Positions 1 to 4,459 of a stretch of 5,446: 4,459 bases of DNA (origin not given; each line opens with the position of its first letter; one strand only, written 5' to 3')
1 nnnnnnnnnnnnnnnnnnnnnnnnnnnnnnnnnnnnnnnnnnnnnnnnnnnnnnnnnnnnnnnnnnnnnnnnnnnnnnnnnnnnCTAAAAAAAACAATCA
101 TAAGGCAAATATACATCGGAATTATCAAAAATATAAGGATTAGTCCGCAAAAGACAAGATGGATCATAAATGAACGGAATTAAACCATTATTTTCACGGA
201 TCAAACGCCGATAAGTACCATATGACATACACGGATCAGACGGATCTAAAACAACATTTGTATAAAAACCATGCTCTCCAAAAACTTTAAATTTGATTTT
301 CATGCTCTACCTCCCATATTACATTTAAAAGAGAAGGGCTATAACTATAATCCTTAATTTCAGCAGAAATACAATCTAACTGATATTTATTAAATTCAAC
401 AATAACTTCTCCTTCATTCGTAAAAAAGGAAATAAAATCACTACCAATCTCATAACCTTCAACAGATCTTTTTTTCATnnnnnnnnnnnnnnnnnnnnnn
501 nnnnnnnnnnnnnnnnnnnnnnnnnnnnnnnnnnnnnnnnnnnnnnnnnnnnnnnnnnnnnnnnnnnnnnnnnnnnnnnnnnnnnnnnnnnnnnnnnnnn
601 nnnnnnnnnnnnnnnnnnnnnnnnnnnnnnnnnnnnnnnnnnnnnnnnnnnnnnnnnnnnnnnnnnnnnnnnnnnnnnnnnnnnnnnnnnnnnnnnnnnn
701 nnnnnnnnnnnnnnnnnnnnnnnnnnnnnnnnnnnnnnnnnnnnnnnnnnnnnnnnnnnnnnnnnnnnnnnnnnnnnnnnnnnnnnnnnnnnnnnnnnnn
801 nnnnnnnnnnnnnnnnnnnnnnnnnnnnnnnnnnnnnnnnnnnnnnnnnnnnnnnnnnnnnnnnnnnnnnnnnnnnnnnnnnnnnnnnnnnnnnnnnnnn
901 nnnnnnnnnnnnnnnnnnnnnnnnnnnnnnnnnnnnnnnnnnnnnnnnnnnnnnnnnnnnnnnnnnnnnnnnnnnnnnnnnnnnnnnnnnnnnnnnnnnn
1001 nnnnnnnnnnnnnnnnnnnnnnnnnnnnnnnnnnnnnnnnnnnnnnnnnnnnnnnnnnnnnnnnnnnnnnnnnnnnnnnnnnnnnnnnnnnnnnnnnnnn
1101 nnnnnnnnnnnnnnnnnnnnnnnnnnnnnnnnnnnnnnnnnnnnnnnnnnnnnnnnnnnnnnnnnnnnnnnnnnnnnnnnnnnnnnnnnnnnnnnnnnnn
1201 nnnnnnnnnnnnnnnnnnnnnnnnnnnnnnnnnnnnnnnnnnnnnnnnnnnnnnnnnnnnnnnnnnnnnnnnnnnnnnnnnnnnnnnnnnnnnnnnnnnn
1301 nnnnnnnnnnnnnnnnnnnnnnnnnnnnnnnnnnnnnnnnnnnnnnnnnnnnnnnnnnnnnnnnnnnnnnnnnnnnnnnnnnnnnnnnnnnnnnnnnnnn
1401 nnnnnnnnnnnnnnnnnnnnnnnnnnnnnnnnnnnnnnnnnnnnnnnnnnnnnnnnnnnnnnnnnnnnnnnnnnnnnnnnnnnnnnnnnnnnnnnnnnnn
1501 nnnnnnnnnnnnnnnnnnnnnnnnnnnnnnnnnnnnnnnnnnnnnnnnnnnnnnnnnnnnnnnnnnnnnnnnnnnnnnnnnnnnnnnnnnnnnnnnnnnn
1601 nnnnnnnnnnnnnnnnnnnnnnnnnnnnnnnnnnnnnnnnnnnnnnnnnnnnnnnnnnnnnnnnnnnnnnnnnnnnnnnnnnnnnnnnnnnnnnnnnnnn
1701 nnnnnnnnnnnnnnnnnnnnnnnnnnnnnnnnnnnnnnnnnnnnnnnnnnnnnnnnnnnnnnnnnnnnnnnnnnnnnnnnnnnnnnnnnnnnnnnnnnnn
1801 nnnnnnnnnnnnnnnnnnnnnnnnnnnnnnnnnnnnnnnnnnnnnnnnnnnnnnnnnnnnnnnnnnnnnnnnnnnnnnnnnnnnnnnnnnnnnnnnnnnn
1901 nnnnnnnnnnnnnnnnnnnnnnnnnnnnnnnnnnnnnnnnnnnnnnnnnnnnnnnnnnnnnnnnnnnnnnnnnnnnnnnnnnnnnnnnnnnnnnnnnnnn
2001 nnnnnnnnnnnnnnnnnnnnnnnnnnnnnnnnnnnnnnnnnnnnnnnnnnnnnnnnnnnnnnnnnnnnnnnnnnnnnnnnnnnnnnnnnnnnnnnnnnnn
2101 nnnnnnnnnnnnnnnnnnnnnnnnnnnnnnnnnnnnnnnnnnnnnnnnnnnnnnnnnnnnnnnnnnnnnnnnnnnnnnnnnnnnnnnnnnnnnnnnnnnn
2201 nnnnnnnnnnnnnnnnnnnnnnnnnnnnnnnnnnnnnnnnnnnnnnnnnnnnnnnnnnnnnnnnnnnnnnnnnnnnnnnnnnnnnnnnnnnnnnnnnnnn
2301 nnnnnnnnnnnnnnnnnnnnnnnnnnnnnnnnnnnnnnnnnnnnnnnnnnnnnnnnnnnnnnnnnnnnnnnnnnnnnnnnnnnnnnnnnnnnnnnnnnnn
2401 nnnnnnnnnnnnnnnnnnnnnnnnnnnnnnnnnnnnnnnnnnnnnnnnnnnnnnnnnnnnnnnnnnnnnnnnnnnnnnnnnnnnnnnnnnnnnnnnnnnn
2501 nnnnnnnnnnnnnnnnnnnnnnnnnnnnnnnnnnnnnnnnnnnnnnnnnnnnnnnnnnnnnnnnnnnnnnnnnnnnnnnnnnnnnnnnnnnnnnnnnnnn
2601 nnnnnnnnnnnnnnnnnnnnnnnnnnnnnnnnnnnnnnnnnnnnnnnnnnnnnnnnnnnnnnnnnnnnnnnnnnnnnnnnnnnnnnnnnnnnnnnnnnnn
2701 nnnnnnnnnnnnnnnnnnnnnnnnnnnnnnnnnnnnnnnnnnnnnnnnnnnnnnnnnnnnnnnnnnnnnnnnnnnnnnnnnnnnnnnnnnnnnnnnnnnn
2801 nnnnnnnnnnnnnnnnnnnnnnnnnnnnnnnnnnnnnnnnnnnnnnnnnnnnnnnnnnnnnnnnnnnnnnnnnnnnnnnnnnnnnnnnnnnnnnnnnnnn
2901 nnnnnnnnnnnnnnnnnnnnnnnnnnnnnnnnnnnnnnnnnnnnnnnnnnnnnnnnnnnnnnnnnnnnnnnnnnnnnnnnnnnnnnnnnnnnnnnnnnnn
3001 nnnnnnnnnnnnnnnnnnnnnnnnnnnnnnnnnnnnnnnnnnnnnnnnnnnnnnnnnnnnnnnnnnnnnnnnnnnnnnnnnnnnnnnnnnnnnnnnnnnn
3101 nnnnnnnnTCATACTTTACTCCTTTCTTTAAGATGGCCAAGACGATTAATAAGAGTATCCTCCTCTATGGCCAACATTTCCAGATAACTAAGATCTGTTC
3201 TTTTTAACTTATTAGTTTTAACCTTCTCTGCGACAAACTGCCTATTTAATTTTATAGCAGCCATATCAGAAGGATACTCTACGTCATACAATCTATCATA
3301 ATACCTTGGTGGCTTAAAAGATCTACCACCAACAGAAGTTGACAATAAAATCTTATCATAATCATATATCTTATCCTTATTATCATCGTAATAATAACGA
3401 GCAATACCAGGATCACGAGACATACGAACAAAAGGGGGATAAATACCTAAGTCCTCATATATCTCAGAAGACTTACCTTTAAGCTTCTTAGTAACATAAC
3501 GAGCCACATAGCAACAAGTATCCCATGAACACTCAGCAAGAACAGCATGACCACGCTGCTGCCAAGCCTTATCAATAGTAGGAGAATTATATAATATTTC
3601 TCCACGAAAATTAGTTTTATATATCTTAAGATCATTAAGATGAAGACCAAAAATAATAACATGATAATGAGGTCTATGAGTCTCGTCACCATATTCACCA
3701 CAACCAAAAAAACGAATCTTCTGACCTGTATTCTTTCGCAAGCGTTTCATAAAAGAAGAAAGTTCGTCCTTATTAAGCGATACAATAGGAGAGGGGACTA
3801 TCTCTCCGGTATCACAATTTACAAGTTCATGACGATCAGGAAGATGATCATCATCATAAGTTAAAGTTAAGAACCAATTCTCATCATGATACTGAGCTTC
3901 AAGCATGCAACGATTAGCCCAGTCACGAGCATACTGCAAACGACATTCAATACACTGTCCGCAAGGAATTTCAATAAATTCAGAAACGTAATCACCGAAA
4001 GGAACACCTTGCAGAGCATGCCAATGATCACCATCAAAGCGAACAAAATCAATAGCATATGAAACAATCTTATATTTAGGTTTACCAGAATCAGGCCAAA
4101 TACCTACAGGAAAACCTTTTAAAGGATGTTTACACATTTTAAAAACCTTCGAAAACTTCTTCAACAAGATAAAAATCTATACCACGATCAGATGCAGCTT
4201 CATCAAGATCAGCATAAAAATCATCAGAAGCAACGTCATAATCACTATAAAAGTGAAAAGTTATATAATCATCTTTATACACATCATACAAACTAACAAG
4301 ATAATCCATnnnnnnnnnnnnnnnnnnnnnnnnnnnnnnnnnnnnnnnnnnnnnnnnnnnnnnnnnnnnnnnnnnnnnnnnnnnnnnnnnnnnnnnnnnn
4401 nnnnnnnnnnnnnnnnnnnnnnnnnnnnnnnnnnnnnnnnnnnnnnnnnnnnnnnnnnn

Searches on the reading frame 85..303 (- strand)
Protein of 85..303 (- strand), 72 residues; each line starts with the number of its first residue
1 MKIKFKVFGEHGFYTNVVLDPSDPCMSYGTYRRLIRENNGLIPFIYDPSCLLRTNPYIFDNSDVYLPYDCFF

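Call 4: search_protein_families(library=phrogs, proteins=[window:85-303:-], max_evalue=0.1)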
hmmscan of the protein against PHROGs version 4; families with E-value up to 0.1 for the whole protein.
window:85-303:- (72 aa): 0 families

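Call 53: search_protein_families(library=pfam, proteins=[window:85-303:-], max_evalue=1)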
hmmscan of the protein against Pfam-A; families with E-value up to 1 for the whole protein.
window:85-303:- (72 aa): 0 families

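Call 72: search_dna_similar(query=window:88-303:-, collection=phages, mode=protein, max_evalue=1, max_rows=15)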
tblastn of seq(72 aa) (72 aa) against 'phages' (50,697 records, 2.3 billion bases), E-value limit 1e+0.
No match.

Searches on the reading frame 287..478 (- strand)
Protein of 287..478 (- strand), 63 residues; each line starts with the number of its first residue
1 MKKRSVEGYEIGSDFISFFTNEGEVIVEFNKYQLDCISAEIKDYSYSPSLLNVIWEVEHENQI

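Call 4: search_protein_families(library=phrogs, proteins=[window:287-478:-], max_evalue=0.1)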
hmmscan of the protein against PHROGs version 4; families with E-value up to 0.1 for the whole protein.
window:287-478:- (63 aa): 0 families

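Call 53: search_protein_families(library=pfam, proteins=[window:287-478:-], max_evalue=1)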
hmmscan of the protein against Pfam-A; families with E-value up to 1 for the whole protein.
window:287-478:- (63 aa): 0 families

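Call 73: search_dna_similar(query=window:290-478:-, collection=phages, mode=protein, max_evalue=1, max_rows=15)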
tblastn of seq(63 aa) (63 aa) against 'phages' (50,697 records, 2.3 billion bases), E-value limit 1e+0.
No match.

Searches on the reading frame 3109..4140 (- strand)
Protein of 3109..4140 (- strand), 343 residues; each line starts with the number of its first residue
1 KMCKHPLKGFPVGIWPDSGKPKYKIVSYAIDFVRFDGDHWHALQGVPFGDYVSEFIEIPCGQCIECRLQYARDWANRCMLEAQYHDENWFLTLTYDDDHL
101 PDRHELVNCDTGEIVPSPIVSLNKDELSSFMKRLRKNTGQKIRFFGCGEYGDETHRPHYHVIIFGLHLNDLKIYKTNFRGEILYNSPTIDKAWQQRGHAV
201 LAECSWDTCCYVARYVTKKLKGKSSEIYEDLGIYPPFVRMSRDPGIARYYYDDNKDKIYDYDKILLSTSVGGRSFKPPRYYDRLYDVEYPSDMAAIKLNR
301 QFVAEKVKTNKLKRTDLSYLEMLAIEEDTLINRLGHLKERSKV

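Call 4: search_protein_families(library=phrogs, proteins=[window:3109-4140:-], max_evalue=0.1)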
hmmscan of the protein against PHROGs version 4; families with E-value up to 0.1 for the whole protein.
window:3109-4140:- (343 aa): 4 families
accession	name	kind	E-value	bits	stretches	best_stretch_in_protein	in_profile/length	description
phrog_942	-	DNA, RNA and nucleotide metabolism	7.4e-118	396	1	2-342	60-356/501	replication initiation protein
phrog_29197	-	unknown function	8e-52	176.9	1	3-173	3-177/187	-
phrog_3584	-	DNA, RNA and nucleotide metabolism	7.2e-08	33.2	1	79-164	60-135/265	replication initiation protein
phrog_713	-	DNA, RNA and nucleotide metabolism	2.9e-05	24.1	1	76-164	104-191/432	DNA replication initiation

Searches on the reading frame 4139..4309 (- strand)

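Call 4: search_protein_families(library=phrogs, proteins=[window:4139-4309:-], max_evalue=0.1)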
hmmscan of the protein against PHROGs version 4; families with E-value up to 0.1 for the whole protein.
window:4139-4309:- (56 aa): 1 family
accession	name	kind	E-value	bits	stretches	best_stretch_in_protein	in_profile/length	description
phrog_31168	-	unknown function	0.069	14.8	1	8-54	80-124/132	-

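Call 53: search_protein_families(library=pfam, proteins=[window:4139-4309:-], max_evalue=1)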
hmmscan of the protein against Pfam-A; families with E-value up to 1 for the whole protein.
window:4139-4309:- (56 aa): 0 families
